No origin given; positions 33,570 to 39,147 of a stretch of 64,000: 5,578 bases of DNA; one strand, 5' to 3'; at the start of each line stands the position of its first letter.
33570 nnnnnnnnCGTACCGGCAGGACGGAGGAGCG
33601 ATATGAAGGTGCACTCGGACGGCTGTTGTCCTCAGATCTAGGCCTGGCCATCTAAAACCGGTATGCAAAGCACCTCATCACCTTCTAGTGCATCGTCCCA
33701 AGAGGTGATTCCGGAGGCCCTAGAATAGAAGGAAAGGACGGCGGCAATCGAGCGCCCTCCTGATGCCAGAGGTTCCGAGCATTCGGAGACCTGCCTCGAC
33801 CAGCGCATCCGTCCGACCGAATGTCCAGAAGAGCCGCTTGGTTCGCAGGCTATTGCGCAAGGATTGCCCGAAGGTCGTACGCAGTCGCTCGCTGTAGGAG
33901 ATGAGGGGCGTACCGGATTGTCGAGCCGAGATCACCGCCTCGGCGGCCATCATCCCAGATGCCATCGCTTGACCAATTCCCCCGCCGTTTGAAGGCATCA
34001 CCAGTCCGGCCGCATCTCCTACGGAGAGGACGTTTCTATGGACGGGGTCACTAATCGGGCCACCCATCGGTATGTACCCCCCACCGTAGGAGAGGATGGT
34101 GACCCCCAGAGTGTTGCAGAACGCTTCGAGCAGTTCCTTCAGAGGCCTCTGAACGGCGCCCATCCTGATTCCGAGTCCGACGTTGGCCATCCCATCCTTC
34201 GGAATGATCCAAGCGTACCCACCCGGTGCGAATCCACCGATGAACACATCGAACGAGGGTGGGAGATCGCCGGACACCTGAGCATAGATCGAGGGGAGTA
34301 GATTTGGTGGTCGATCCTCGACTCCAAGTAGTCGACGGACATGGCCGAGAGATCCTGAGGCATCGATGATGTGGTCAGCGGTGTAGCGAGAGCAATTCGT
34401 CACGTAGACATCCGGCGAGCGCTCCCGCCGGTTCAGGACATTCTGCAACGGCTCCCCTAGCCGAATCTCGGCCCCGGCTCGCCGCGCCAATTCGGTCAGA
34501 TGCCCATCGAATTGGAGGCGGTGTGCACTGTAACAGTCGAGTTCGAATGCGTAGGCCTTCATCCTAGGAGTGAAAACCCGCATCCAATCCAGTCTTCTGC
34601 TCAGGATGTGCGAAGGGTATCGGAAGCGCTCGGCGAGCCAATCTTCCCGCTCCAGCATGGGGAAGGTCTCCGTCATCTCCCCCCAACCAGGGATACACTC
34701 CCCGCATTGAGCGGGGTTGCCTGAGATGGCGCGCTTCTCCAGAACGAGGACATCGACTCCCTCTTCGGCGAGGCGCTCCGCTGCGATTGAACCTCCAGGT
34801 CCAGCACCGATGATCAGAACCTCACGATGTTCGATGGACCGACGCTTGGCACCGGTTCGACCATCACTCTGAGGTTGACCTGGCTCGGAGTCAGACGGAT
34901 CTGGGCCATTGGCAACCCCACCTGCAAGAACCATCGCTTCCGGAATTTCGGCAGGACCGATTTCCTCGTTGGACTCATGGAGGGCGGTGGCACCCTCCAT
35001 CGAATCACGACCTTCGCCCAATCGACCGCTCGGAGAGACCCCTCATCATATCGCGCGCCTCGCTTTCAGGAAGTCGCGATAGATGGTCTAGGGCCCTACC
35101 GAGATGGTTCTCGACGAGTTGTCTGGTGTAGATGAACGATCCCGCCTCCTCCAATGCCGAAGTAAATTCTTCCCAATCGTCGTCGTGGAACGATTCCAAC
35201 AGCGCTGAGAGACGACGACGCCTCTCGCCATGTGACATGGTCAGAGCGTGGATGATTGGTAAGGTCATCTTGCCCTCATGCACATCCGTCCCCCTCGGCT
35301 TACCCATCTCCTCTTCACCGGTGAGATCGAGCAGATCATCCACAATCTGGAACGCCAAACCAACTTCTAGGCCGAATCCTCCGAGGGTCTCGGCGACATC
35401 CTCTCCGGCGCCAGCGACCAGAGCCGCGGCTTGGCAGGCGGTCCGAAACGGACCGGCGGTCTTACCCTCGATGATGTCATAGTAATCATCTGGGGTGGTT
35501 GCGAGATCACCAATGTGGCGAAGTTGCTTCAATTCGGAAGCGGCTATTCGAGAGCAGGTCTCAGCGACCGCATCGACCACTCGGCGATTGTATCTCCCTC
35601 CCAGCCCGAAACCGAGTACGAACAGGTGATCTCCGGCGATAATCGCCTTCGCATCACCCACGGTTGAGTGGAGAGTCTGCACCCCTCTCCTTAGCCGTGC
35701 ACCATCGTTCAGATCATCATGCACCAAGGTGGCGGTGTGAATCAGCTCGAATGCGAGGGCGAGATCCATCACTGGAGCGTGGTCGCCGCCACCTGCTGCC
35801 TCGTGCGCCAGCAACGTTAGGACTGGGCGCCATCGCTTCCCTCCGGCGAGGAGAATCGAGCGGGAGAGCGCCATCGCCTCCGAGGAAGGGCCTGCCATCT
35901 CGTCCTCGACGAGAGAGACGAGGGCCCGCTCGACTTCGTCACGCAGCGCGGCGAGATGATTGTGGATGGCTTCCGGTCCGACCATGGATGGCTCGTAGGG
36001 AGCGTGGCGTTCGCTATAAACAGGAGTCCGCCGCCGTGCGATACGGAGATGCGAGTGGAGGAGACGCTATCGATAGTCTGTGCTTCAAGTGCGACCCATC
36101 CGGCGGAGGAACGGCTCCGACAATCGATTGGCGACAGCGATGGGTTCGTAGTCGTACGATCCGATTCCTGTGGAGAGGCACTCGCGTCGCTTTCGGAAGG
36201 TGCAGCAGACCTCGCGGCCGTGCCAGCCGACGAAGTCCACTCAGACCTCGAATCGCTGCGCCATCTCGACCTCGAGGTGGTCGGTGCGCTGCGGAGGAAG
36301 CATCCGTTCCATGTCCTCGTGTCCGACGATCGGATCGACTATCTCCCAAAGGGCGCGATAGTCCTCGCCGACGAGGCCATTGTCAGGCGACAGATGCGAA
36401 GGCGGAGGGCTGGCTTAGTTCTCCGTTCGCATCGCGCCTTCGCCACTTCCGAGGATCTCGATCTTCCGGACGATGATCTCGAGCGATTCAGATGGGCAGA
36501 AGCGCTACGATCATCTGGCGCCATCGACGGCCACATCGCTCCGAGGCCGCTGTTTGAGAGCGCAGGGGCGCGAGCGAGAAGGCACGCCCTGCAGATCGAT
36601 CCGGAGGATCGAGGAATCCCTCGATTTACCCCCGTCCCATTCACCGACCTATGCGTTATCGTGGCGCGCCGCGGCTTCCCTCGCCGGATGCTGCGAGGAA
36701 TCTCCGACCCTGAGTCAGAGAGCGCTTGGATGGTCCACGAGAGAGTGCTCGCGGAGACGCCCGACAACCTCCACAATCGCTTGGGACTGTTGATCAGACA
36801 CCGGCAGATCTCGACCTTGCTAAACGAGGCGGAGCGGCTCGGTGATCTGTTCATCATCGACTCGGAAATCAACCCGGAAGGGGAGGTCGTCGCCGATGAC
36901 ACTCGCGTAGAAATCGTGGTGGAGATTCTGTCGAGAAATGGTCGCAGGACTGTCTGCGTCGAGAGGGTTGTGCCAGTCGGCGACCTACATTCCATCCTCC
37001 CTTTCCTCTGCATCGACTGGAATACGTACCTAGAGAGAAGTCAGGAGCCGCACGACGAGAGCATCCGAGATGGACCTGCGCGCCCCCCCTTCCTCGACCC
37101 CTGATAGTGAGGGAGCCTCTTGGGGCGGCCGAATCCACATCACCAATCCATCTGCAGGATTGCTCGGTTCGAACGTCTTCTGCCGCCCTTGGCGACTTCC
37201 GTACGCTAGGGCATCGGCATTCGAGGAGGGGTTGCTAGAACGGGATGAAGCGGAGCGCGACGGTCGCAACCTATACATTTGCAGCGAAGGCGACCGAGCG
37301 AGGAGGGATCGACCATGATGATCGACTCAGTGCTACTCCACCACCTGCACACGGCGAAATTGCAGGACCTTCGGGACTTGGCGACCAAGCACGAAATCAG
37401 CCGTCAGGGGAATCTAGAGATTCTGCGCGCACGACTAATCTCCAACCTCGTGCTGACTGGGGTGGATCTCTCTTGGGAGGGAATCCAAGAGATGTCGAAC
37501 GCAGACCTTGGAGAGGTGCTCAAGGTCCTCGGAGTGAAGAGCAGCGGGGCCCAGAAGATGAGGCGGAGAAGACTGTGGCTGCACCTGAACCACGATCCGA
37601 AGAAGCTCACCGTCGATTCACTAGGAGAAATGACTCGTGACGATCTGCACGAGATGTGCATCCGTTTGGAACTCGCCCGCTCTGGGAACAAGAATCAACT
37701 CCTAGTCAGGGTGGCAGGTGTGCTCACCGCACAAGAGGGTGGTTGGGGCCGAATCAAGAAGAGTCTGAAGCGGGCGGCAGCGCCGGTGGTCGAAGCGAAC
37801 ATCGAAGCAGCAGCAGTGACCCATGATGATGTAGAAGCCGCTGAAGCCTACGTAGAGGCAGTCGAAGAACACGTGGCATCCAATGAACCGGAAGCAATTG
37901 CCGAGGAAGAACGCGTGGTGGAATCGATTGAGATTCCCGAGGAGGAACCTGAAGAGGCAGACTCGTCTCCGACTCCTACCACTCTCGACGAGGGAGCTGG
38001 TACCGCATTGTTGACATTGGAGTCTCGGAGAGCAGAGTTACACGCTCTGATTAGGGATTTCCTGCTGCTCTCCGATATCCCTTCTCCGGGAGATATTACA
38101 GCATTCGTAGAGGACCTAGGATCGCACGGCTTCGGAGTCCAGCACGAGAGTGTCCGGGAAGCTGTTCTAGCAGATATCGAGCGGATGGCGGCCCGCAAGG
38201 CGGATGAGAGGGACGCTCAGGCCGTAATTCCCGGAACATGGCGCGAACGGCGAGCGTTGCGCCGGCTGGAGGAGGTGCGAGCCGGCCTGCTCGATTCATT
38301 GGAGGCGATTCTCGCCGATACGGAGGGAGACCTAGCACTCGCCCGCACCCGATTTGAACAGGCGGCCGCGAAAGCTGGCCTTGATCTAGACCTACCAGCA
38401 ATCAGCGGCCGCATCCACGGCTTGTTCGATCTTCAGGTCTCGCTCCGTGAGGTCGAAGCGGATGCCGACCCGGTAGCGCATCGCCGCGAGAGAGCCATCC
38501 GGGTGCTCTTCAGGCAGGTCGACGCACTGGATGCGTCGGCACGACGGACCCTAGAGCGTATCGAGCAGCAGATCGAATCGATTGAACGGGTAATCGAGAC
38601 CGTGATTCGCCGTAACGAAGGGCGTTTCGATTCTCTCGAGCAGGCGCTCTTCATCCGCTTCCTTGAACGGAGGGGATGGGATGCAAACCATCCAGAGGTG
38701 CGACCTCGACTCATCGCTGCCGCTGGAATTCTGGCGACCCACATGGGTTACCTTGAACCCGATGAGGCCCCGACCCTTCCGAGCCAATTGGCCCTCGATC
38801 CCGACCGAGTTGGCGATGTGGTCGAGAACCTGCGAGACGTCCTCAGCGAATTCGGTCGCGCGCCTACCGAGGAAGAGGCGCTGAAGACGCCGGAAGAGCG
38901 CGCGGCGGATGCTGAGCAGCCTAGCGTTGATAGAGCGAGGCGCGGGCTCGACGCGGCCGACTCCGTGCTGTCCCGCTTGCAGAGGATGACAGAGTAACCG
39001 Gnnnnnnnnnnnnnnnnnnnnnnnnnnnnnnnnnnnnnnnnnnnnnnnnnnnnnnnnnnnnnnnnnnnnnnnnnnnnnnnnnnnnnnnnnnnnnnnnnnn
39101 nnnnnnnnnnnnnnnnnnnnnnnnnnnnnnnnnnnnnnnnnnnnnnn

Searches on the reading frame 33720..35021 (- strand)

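Call 54: search_protein_families(library=pfam, proteins=[window:33720-35021:-], max_evalue=0.00001)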
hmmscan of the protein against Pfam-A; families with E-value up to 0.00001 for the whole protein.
window:33720-35021:- (433 aa): 7 families
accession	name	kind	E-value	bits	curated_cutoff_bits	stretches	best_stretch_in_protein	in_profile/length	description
PF01266.30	DAO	-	5.8e-11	42.9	27.9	0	125-361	108-352/353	FAD dependent oxidoreductase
PF01494.25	FAD_binding_3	-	8.9e-11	42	22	1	67-98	3-34/349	FAD binding domain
PF22578.2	GGR_cat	-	2.3e-09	37.4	27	1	257-303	20-69/88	Geranylgeranyl reductase catalytic domain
PF05834.18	Lycopene_cycl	-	3.8e-09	36.5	23.4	1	294-403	217-324/380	Lycopene cyclase protein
PF13450.12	NAD_binding_8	-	1.6e-07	31.9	21.9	1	70-101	1-32/68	NAD(P)-binding Rossmann-like domain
PF04820.20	Trp_halogenase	-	6.3e-07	29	21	0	164-226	153-215/458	Tryptophan halogenase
PF07992.20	Pyr_redox_2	-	3.8e-06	27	26.1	1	67-229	2-112/291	Pyridine nucleotide-disulphide oxidoreductase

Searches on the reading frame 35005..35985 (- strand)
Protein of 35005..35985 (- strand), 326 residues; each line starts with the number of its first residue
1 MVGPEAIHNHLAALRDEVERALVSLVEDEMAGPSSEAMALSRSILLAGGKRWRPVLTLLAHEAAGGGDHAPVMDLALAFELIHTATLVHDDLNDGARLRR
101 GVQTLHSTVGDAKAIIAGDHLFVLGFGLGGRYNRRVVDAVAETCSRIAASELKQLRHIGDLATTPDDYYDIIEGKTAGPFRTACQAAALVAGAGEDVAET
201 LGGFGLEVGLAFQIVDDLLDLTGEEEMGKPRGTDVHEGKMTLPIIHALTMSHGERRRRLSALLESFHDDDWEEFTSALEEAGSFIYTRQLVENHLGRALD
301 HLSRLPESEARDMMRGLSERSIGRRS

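Call 54: search_protein_families(library=pfam, proteins=[window:35005-35985:-], max_evalue=0.00001)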
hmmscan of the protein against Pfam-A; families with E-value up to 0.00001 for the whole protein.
window:35005-35985:- (326 aa): 1 family
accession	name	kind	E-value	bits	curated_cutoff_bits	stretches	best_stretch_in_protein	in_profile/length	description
PF00348.22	polyprenyl_synt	-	4.2e-61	206.8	27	1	41-274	8-244/251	Polyprenyl synthetase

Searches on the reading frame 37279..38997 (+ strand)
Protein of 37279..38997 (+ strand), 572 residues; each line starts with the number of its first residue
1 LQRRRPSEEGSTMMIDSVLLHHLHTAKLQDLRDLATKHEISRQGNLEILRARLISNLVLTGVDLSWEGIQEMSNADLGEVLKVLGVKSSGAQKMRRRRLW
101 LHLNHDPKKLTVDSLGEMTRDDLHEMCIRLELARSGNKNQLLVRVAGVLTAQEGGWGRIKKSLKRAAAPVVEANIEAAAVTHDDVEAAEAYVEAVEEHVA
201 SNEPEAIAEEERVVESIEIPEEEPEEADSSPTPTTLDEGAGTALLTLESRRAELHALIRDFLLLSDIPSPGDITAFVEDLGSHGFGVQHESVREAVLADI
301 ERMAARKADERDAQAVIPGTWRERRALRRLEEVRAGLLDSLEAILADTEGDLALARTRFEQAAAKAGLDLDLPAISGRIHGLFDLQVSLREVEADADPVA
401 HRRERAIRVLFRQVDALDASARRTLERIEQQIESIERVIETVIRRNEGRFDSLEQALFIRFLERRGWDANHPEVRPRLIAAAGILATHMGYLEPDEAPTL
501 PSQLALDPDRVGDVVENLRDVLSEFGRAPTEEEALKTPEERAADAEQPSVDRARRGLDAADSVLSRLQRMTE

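Call 7: search_protein_families(library=pfam, proteins=[window:37279-38997:+], max_evalue=0.1)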
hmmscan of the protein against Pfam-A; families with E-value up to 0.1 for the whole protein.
window:37279-38997:+ (572 aa): 3 families
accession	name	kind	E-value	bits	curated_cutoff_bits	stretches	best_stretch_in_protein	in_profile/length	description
PF18953.6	SAP_new25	-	0.0025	17.9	26.3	0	120-151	10-41/51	SAP domain-containing new25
PF24224.1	DUF7440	-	0.053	14.1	25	0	63-95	68-100/110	Family of unknown function (DUF7440)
PF00512.31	HisKA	-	0.071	13.6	26.9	0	416-442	31-57/66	His Kinase A (phospho-acceptor) domain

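Call 60: search_protein_families(library=phrogs, proteins=[window:37279-38997:+], max_evalue=0.01)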
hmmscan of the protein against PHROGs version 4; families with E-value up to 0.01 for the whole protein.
window:37279-38997:+ (572 aa): 0 families
